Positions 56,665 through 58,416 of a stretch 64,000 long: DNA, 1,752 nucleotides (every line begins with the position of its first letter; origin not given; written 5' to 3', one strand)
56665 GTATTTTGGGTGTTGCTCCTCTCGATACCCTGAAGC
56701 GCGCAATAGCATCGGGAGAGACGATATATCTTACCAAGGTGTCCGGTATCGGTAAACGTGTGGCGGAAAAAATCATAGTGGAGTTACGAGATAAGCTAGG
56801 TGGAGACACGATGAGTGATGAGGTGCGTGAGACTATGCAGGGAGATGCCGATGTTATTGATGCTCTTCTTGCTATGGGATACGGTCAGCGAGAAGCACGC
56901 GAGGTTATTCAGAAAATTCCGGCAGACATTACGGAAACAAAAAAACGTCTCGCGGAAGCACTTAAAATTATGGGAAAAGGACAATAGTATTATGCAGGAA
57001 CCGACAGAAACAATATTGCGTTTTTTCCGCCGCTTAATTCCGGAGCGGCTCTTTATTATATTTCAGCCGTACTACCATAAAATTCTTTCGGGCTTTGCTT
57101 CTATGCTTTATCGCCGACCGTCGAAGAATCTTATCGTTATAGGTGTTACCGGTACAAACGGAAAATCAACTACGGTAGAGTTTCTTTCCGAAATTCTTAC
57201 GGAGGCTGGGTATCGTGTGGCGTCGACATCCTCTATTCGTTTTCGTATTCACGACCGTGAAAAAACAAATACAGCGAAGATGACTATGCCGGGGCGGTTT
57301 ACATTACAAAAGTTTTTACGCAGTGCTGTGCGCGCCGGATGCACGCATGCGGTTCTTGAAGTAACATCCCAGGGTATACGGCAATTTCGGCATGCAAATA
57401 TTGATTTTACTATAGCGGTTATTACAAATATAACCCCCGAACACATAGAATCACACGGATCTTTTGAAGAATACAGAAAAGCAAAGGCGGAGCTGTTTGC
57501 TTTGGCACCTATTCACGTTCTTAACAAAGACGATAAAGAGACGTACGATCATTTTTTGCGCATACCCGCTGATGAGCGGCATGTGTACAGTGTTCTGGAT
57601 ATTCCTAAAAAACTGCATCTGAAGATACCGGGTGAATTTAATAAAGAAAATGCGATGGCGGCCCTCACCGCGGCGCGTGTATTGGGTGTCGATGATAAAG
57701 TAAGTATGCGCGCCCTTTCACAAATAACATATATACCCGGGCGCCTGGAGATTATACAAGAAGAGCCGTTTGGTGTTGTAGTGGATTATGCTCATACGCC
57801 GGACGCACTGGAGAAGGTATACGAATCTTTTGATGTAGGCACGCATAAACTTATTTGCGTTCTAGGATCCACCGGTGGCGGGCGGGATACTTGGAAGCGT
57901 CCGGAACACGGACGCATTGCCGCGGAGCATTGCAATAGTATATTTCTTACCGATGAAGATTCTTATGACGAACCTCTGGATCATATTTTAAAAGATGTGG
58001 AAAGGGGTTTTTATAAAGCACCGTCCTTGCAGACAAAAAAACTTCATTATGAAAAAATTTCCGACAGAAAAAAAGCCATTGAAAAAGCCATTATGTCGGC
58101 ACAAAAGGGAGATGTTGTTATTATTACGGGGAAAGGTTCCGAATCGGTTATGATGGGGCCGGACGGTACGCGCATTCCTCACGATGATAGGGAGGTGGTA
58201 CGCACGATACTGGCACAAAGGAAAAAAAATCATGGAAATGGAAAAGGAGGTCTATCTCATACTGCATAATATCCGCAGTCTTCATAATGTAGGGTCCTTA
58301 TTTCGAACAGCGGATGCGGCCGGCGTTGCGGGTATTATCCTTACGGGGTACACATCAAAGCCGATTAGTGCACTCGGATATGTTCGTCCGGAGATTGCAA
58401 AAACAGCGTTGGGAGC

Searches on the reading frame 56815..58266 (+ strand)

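Call 17: search_protein_families(library=pfam, proteins=[window:56815-58266:+], max_evalue=0.01)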
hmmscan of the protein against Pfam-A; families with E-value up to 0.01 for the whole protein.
window:56815-58266:+ (484 aa): 4 families
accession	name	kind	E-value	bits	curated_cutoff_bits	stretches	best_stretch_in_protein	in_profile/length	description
PF08245.18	Mur_ligase_M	-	1e-35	123.9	24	1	111-242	1-127/200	Mur ligase middle domain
PF02875.26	Mur_ligase_C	-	7.6e-26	91.9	28.4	1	309-441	1-127/127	Mur ligase, glutamate ligase domain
PF00994.29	MoCF_biosynth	-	0.00022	21.4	26.6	0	411-439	35-64/144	Probable molybdopterin binding domain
PF03308.22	MeaB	-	0.00079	19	23.1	0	107-136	34-65/273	Methylmalonyl Co-A mutase-associated GTPase MeaB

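Call 18: search_protein_families(library=phrogs, proteins=[window:56815-58266:+], max_evalue=0.01)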
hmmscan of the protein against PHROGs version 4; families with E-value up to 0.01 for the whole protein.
window:56815-58266:+ (484 aa): 1 family
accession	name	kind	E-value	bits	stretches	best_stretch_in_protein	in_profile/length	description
phrog_16655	-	unknown function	4e-15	56.5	2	101-140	44-83/450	-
